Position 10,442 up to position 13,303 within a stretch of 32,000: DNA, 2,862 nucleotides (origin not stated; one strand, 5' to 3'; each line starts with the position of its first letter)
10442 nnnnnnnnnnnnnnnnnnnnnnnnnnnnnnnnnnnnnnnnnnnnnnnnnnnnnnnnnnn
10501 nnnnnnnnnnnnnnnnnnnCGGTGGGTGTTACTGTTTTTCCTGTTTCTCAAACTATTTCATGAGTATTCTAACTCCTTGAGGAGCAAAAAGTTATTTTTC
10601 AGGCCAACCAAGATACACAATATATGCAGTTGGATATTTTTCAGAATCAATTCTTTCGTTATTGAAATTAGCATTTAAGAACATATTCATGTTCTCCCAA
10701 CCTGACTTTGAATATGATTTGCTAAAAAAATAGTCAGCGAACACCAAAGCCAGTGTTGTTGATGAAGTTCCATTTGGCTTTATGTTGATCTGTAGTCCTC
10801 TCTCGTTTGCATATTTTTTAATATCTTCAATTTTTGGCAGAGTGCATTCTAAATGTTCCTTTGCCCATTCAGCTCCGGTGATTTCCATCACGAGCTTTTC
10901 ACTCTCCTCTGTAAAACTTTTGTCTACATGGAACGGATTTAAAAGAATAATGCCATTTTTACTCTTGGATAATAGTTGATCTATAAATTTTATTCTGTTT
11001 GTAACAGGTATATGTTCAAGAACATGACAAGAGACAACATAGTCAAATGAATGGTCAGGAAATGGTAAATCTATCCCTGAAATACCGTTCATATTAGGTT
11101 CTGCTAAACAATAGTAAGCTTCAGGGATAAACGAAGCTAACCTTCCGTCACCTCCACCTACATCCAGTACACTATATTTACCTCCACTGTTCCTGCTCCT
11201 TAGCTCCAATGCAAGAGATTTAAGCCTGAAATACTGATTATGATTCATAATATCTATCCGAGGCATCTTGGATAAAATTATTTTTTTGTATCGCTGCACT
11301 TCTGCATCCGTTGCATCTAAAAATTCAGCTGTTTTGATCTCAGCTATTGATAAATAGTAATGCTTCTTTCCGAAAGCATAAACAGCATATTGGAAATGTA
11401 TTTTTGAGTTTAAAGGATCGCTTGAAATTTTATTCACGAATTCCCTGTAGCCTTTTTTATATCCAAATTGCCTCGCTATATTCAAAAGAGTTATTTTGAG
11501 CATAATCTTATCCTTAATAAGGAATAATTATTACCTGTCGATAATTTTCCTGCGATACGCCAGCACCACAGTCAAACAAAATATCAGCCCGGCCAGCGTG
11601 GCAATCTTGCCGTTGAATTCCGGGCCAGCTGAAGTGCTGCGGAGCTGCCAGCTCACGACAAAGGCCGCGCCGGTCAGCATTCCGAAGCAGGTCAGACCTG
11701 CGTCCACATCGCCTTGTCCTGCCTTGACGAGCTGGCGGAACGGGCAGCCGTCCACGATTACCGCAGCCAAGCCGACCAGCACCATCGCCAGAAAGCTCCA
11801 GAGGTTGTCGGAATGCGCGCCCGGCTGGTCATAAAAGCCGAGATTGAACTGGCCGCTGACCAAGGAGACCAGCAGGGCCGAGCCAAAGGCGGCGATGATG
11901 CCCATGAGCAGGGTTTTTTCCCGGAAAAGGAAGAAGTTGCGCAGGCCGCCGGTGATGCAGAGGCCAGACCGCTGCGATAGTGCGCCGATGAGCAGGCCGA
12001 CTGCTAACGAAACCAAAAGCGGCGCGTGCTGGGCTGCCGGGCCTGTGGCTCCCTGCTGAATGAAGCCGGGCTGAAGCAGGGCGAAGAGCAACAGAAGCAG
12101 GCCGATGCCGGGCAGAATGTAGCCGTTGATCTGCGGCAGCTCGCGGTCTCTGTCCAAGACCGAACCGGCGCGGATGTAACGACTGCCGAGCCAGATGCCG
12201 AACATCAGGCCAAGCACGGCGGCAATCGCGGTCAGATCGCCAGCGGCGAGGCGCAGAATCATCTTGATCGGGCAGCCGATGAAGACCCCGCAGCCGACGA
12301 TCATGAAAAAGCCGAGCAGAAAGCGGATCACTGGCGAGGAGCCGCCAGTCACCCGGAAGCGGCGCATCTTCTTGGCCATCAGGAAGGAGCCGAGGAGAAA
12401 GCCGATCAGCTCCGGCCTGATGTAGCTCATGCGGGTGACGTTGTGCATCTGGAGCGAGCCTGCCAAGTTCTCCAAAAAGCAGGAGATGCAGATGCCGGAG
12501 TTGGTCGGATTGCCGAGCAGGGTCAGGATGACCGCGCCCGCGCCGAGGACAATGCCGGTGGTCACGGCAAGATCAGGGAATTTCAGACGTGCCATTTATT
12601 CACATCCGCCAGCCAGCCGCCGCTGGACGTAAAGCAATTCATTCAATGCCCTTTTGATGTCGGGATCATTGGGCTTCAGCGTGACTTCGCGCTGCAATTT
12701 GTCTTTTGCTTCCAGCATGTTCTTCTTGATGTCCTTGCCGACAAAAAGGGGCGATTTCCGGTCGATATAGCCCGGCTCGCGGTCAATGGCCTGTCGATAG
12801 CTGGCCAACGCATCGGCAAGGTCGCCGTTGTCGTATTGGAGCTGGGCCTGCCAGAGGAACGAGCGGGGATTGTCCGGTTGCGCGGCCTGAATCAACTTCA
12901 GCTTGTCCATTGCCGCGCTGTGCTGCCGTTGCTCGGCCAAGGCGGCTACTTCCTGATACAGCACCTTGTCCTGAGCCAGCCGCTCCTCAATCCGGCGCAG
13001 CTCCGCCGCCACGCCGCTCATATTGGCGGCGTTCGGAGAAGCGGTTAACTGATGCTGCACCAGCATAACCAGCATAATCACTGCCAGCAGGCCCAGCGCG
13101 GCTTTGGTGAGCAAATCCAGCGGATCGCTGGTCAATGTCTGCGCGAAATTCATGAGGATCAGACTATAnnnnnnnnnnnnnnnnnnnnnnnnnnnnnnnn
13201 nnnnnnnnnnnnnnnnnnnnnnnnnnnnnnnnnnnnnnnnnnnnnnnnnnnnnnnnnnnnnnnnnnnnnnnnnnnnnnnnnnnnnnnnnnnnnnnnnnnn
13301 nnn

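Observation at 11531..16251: ATPase-less six-gene operon coupling two orphan periplasmic binding proteins, a beta-helix protein and two TPR proteins to a YedE-family channel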

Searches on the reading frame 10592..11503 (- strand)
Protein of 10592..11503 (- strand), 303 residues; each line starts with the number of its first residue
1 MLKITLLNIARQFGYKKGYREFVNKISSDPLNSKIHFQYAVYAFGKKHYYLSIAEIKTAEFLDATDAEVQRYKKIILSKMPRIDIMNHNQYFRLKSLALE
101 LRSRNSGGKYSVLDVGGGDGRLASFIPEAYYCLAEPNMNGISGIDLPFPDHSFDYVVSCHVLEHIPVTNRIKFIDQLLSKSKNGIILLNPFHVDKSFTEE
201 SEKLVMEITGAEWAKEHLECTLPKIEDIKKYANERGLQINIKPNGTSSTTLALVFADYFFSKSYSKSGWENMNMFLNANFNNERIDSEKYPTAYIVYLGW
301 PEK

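Call 3: search_protein_families(library=pfam, proteins=[window:10592-11503:-], max_evalue=0.01)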
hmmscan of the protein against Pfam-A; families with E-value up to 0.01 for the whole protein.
window:10592-11503:- (303 aa): 5 families
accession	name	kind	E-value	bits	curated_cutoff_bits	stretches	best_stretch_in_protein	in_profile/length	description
PF13489.12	Methyltransf_23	-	6.9e-10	39.3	27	1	107-239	21-161/164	Methyltransferase domain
PF08241.18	Methyltransf_11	-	7.6e-06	26.9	21.2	1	145-174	53-80/95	Methyltransferase domain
PF13649.12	Methyltransf_25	-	1.6e-05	25.9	27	1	145-178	57-90/97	Methyltransferase domain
PF08242.18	Methyltransf_12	-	0.0003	21.9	30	0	144-176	59-87/98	Methyltransferase domain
PF13847.12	Methyltransf_31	-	0.0082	16.3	27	0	145-204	65-129/145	Methyltransferase domain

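Call 4: search_protein_families(library=ncbifam, proteins=[window:10592-11503:-], max_evalue=0.01)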
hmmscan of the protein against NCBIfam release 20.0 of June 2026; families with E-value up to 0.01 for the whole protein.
window:10592-11503:- (303 aa): 3 families
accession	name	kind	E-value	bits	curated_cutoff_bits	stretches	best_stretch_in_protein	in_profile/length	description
NF045882.1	PLipidMtase_Leg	equivalog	0.0042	16.9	390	0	145-203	101-159/207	phospholipid N-methyltransferase PmtA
NF040703.1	cyclopro_CfaB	exception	0.0053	15.6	650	0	150-189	224-263/393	C17 cyclopropane fatty acid synthase CfaB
NF004452.0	PRK05785.1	equivalog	0.0059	16.1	207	0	63-161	5-119/228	hypothetical protein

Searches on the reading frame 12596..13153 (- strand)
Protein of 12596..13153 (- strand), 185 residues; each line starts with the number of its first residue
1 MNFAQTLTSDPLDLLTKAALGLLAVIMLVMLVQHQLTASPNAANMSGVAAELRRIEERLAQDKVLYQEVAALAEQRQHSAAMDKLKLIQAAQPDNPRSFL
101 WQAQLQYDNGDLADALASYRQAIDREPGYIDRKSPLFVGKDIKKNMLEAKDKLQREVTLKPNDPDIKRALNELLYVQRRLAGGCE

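Call 3: search_protein_families(library=pfam, proteins=[window:12596-13153:-], max_evalue=0.01)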
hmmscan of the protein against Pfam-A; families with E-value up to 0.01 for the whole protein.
window:12596-13153:- (185 aa): 8 families
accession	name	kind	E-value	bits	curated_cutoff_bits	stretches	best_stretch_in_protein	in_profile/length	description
PF13432.12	TPR_16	-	6.2e-05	23.8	32.7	1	71-128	6-63/65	Tetratricopeptide repeat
PF13428.12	TPR_14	-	0.0003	21.6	23.5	0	98-129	3-34/44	Tetratricopeptide repeat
PF07719.23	TPR_2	-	0.0012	19.3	27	1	99-128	4-33/34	Tetratricopeptide repeat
PF00515.34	TPR_1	-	0.0015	18.7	27.8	1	102-129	7-34/34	Tetratricopeptide repeat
PF13414.12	TPR_11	-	0.0037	17.4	26.8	0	107-127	5-25/42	TPR repeat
PF09976.15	TPR_21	-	0.0041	17.3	25.5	1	59-126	36-106/193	Tetratricopeptide repeat-like domain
PF14559.12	TPR_19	-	0.0051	17.5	25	0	108-131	3-26/68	Tetratricopeptide repeat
PF13174.12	TPR_6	-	0.009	17.1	26.3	1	98-127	2-31/33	Tetratricopeptide repeat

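Call 4: search_protein_families(library=ncbifam, proteins=[window:12596-13153:-], max_evalue=0.01)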
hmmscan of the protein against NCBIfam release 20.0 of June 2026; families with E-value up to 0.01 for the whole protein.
window:12596-13153:- (185 aa): 7 families
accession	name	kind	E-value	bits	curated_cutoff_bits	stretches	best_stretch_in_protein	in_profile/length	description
TIGR02917.1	PEP_TPR_lipo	equivalog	1.4e-06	26.5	312.2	1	75-174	444-543/899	XrtA/PEP-CTERM system TPR-repeat protein PrsT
NF033920.0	C39_PA2778_fam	equivalog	0.0012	18.4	150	1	60-130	154-224/255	PA2778 family cysteine peptidase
TIGR02521.1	type_IV_pilW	equivalog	0.0014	18.2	154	0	72-143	145-213/234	type IV pilus biogenesis/stability protein PilW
NF008757.0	PRK11788.1-5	equivalog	0.0021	17.2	363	1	65-131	182-249/388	lipopolysaccharide assembly protein LapB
NF008520.0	PRK11447.1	equivalog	0.003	15.4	858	1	46-168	558-675/1157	cellulose synthase complex outer membrane protein BcsC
NF008755.0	PRK11788.1-3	equivalog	0.0046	16.3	430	1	66-137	183-255/388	lipopolysaccharide assembly protein LapB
NF040959.1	MamA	equivalog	0.0094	15.4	200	0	63-177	72-185/204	magnetosome protein MamA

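Call 97: search_protein_representatives(protein=window:12596-13153:-)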
Query: 185 residues. Proteins with E-value up to 0.001 (for the whole library): 1245; up to 1e-10: 50; up to 1e-30: 4. The best 150 are listed.
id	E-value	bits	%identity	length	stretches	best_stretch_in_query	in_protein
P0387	7.8e-43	162.7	49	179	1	14-185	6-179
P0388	2.6e-41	157.8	46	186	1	8-185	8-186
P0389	1.2e-36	142.6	44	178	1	11-185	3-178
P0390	2.9e-35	138.1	43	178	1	14-185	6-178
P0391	1.5e-27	113.0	36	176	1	11-185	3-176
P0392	1.6e-27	113.0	37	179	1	10-185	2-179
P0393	9.8e-27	110.4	38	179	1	19-185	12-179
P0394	7.0e-25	104.3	35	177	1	11-185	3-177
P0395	1.3e-24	103.5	47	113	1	77-185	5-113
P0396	2.9e-23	99.1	32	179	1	10-185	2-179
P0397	1.7e-19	86.8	25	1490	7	60-178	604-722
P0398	2.7e-19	86.2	27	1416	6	74-170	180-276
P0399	1.9e-17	80.2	30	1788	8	86-180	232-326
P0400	5.8e-17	78.6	28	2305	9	103-180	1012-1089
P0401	3.8e-16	75.9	28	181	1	21-185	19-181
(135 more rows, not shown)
